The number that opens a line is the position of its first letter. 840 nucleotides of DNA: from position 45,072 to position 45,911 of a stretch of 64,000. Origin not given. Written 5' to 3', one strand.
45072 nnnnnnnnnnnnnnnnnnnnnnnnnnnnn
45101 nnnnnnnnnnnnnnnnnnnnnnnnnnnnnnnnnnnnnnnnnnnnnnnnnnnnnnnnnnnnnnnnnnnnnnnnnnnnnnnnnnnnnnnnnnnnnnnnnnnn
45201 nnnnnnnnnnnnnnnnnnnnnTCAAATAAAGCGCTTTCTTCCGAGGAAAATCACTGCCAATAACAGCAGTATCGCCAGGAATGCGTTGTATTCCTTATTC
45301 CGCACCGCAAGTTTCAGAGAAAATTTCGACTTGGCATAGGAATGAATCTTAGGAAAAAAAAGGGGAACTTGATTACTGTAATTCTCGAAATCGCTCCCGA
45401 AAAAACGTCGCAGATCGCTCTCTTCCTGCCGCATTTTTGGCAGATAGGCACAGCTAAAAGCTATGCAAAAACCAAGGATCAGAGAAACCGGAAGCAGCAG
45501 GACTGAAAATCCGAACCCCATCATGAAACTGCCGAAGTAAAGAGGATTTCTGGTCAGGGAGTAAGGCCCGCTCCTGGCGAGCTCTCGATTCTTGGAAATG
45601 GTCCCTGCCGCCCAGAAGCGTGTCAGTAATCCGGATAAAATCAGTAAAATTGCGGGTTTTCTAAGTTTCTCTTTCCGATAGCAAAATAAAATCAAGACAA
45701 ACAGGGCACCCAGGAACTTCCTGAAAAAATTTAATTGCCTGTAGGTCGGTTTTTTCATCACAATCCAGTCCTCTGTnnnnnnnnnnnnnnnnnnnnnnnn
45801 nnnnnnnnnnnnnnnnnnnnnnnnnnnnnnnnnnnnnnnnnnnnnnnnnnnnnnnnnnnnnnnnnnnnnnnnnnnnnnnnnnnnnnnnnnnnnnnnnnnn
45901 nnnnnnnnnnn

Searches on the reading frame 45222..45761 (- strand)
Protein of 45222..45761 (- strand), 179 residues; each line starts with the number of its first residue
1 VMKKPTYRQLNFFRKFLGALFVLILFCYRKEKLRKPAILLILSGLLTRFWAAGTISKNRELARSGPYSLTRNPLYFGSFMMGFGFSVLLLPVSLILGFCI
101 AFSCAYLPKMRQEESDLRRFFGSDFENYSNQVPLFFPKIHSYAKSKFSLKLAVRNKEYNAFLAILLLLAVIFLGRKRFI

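Call 50: search_protein_families(library=pfam, proteins=[window:45222-45761:-], max_evalue=0.001)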
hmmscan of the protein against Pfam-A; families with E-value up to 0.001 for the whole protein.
window:45222-45761:- (179 aa): 2 families
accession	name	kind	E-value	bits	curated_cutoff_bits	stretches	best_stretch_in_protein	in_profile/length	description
PF04191.18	PEMT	-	9.3e-07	29.7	25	1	48-122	27-103/105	Phospholipid methyltransferase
PF04140.19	ICMT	-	2.3e-05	25.2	24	1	54-117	28-93/95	Isoprenylcysteine carboxyl methyltransferase (ICMT) family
